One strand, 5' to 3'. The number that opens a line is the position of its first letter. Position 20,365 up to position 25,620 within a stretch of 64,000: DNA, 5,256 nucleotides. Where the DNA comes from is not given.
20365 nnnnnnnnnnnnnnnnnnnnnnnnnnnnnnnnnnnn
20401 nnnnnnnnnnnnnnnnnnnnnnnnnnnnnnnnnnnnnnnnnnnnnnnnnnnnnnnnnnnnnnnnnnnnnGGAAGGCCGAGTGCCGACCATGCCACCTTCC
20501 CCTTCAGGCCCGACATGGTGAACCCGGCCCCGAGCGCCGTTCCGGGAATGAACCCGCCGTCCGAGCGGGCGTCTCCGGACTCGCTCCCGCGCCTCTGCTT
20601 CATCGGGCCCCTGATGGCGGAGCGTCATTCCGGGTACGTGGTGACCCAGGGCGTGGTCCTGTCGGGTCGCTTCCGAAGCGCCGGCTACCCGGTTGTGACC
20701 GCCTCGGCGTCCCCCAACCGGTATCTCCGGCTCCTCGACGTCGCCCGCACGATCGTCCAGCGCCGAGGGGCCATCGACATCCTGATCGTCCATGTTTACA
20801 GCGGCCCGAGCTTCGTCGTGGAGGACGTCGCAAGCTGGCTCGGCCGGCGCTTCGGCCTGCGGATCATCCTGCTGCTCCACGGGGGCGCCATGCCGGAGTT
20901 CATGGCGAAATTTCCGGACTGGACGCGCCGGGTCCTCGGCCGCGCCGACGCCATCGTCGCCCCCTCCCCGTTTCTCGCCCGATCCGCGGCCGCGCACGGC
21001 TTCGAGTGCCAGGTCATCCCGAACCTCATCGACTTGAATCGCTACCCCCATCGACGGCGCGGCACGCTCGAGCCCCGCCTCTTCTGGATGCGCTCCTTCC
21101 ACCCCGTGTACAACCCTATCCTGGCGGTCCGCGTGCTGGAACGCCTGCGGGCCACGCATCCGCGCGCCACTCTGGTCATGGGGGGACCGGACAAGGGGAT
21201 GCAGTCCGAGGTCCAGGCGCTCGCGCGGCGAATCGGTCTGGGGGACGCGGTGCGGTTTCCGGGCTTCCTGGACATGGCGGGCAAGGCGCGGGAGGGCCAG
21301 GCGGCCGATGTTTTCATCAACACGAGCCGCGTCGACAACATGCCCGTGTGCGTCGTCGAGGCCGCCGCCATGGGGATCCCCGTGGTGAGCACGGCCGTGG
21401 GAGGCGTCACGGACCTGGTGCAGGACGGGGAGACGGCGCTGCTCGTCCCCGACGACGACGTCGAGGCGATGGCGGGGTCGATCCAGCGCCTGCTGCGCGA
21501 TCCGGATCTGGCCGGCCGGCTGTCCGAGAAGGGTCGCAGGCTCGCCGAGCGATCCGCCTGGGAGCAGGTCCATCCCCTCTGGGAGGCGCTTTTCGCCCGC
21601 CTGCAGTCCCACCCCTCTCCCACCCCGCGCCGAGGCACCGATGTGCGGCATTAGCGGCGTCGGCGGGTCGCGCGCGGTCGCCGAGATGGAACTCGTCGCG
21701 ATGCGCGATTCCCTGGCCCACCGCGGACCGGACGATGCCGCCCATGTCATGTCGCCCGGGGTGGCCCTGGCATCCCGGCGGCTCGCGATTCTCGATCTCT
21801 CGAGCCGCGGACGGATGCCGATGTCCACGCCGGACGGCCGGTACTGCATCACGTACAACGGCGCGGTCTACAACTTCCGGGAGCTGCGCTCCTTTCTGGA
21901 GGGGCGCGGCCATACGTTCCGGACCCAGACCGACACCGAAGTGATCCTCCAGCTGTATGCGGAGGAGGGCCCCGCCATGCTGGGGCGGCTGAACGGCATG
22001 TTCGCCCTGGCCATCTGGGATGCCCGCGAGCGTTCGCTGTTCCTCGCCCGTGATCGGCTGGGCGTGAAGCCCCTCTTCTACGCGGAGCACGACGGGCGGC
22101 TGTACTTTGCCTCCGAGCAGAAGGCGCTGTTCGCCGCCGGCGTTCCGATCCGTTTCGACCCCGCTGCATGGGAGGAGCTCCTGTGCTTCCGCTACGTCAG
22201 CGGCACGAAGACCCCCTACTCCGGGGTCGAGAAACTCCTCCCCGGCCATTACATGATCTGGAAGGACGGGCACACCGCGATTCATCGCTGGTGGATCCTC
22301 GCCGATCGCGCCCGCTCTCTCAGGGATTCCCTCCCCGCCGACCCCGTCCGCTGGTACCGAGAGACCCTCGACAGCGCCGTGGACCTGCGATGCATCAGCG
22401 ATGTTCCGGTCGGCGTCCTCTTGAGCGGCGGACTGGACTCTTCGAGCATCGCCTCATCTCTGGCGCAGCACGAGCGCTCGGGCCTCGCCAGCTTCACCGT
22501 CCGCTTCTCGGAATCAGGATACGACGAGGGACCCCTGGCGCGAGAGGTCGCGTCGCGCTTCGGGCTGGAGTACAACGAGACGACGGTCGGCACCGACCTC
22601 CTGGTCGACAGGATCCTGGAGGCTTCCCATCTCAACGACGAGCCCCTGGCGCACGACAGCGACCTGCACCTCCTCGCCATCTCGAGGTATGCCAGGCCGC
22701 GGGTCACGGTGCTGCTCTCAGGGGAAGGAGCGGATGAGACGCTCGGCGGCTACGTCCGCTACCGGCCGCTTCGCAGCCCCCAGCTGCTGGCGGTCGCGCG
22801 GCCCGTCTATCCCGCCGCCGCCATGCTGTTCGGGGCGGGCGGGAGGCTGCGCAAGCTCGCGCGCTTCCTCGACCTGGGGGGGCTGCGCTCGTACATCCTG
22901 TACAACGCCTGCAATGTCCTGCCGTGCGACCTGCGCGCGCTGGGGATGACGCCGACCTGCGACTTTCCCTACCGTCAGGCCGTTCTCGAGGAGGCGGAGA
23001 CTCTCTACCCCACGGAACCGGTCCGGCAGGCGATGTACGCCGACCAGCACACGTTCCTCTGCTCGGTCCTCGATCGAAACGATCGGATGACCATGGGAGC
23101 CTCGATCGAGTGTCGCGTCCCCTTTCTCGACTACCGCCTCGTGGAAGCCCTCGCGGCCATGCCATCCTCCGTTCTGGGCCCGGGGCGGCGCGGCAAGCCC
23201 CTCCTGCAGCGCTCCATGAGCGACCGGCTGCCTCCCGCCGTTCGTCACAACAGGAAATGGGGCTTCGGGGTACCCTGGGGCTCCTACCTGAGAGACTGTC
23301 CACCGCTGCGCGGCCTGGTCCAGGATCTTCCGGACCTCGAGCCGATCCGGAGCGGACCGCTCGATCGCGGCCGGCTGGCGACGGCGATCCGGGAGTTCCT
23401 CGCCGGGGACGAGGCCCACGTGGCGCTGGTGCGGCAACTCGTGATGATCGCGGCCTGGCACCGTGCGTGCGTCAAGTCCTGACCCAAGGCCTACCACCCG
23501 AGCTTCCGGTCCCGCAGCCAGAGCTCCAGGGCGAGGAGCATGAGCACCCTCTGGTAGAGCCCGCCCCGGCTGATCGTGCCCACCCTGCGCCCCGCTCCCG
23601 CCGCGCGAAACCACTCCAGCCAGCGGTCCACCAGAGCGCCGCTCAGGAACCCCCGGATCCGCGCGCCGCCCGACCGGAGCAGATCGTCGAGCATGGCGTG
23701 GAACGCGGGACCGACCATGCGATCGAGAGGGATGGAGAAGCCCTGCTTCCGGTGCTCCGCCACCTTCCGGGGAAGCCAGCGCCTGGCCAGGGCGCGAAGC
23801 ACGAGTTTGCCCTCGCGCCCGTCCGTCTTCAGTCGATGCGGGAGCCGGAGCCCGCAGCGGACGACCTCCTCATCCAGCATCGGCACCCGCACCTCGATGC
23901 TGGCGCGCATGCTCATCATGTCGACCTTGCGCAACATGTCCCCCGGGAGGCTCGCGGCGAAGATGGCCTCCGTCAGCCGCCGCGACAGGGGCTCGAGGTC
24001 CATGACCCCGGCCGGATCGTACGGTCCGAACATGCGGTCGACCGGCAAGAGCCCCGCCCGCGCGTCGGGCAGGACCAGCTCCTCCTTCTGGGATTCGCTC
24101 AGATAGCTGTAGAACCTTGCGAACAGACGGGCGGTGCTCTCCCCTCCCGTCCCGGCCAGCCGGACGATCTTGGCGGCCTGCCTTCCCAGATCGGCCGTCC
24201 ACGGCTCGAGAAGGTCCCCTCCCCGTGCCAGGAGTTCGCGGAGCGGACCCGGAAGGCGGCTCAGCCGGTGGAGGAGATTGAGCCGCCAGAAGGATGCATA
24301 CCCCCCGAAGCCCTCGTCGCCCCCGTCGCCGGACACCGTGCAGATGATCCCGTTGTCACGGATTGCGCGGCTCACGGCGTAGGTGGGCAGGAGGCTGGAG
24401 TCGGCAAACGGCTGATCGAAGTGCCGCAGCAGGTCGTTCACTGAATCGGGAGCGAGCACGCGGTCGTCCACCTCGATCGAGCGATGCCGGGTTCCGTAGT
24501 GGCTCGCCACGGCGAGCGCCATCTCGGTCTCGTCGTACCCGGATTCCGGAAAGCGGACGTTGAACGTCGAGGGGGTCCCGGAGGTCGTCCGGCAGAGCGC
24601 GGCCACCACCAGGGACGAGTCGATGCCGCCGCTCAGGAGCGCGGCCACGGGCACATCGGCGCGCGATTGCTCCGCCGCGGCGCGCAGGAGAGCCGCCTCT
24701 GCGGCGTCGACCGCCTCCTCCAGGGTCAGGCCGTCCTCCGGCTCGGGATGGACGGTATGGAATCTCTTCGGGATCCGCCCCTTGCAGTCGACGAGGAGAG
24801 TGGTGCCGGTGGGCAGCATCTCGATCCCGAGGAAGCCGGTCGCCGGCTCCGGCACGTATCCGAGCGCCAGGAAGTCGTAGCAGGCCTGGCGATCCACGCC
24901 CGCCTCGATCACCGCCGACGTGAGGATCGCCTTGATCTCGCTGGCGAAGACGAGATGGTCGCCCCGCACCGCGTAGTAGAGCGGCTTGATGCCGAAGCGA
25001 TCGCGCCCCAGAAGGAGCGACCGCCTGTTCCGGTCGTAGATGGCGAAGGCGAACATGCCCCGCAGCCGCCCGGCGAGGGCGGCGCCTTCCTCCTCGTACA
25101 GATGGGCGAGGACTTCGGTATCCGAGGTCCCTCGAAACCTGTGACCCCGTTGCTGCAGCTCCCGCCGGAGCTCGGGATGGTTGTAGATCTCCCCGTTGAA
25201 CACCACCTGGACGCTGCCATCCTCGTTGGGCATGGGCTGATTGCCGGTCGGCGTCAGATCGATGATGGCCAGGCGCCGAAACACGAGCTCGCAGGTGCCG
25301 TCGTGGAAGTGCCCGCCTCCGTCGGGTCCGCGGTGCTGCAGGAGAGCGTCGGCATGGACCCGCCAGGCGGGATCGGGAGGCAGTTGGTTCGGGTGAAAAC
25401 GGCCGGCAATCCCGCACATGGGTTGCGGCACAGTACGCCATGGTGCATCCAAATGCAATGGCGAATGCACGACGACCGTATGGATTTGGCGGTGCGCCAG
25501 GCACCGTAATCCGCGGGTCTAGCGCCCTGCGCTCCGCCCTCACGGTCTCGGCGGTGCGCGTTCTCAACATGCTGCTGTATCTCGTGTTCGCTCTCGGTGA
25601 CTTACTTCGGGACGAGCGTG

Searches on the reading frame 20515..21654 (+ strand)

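Call 44: search_protein_families(library=ncbifam, proteins=[window:20515-21654:+], max_evalue=0.00001)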
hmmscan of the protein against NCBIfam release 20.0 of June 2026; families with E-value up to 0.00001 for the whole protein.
window:20515-21654:+ (379 aa): 24 families
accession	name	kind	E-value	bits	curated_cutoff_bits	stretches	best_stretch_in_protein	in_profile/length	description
NF041876.1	EPS_EpsE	equivalog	5.5e-28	98.3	400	1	206-345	234-377/389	exopolysaccharide biosynthesis GT4 family glycosyltransferase EpsE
TIGR03088.1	stp2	hypoth_equivalog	1.1e-22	80.6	409.05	1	205-351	217-361/374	TIGR03088 family PEP-CTERM/XrtA system glycosyltransferase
TIGR03999.1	thiol_BshA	equivalog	1.1e-21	77.2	273.7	1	81-363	79-373/375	N-acetyl-alpha-D-glucosaminyl L-malate synthase BshA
NF038229.1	Glyco4_Geo_Pelo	equivalog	8.8e-19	67.7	400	1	136-346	102-318/338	GPMC system family 4 glycosyltransferase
TIGR03449.1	mycothiol_MshA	equivalog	9.5e-18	64.3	462.5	1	201-352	235-392/406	D-inositol-3-phosphate glycosyltransferase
NF011726.0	PRK15179.1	equivalog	3.3e-15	55.4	733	1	200-318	531-646/694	Vi polysaccharide biosynthesis protein TviE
TIGR04063.1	stp3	hypoth_equivalog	2.2e-13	49.9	442.05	1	203-361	230-393/397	TIGR04063 family PEP-CTERM/XrtA system glycosyltransferase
TIGR04047.1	MSMEG_0565_glyc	hypoth_equivalog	3.7e-13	49.3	259.85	1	135-352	130-363/373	MSMEG_0565 family glycosyltransferase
TIGR02149.1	glgA_Coryne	subfamily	1.1e-12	47.8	302.4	1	262-352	282-379/391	glycogen synthase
NF047684.1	TeichurnBiosyTuaC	equivalog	1.3e-12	47.3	550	1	262-329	288-354/391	teichuronic acid biosynthesis protein TuaC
NF047880.1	glyco_SdgA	exception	2.1e-12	46.4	800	1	205-359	334-486/488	serine-aspartate repeat adhesin O-glycosyltransferase SdgA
NF041010.1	glycosy_Agl16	equivalog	3.7e-11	42.5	575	1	141-354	131-342/352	glycosylation protein Agl16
TIGR04005.1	wcaL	equivalog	9.6e-11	41.2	537.6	1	232-325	267-366/406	colanic acid biosynthesis glycosyltransferase WcaL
NF047881.1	glyco_SdgB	exception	1.1e-09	37.5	800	1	205-358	340-491/496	serine-aspartate repeat adhesin O-glycosyltransferase SdgB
NF038011.1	PelF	equivalog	1.8e-09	37.2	100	1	162-307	279-427/489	GT4 family glycosyltransferase PelF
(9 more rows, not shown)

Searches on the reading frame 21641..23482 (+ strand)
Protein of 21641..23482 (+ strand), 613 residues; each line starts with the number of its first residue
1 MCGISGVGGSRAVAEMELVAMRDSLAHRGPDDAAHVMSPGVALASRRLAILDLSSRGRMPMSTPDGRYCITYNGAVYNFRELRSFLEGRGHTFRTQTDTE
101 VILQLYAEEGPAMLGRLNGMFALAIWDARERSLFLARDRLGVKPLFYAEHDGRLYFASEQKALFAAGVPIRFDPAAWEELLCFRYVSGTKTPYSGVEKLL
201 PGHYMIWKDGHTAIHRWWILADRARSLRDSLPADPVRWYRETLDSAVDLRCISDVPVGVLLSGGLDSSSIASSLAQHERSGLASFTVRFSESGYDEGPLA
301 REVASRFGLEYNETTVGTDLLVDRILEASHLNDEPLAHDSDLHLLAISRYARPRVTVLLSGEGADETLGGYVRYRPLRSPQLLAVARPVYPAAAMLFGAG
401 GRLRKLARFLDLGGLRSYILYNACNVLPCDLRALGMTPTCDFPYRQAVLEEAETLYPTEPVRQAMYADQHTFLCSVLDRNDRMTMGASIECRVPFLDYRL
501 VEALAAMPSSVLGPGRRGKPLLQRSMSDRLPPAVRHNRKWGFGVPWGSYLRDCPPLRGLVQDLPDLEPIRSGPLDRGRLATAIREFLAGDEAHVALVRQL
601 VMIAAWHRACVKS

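Call 44: search_protein_families(library=ncbifam, proteins=[window:21641-23482:+], max_evalue=0.00001)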
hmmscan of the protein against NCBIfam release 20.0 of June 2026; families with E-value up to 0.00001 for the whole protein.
window:21641-23482:+ (613 aa): 9 families
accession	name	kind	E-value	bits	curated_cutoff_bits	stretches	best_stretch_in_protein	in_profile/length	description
TIGR01536.1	asn_synth_AEB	equivalog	2.4e-121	406.3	267.1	1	2-542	1-517/517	asparagine synthase (glutamine-hydrolyzing)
TIGR03108.1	eps_aminotran_1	hypoth_equivalog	6.6e-117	391.8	816.9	1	1-606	1-624/628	XrtA/PEP-CTERM system amidotransferase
TIGR03104.1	trio_amidotrans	equivalog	8.4e-94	314.9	570.1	2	1-379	1-388/589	N-acetylglutaminylglutamine amidotransferase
NF006949.0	PRK09431.1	equivalog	2.2e-72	244.4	499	2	1-166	1-168/554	asparagine synthase B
NF033535.1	lass_lactam_cya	exception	3.1e-55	187.9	525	1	2-368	2-376/668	lasso peptide isopeptide bond-forming cyclase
NF033561.1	macrolact_Ik_Al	subfamily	1.6e-21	76.6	300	2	128-335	88-295/561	albusnodin/ikarugamycin family macrolactam cyclase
NF001484.0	PRK00331.1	subfamily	5.3e-13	48.2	381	1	61-165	88-200/601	isomerizing glutamine--fructose-6-phosphate transaminase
TIGR01135.1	glmS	equivalog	4.2e-12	45.3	418.05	1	64-165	90-199/607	glutamine--fructose-6-phosphate transaminase (isomerizing)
TIGR01134.1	purF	equivalog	1.4e-11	44.4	350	1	63-164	91-200/432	amidophosphoribosyltransferase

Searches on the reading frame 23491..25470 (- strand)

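Call 72: search_protein_families(library=pfam, proteins=[window:23491-25470:-], max_evalue=0.001)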
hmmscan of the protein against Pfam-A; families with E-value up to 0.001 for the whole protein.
window:23491-25470:- (659 aa): 5 families
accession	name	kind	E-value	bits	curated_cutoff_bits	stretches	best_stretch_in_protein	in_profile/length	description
PF00733.27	Asn_synthase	-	3.6e-70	237.8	21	1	258-653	3-354/354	Asparagine synthase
PF13537.11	GATase_7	-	4.2e-47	159.6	25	1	65-183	2-122/123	Glutamine amidotransferase domain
PF13522.11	GATase_6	-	4.9e-44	149.9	27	1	49-178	1-130/130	Glutamine amidotransferase domain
PF02540.23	NAD_synthase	-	4e-05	23.3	21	1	279-340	25-87/242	NAD synthase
PF12481.13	DUF3700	-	0.00048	20.1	27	1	135-183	128-176/228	Aluminium induced protein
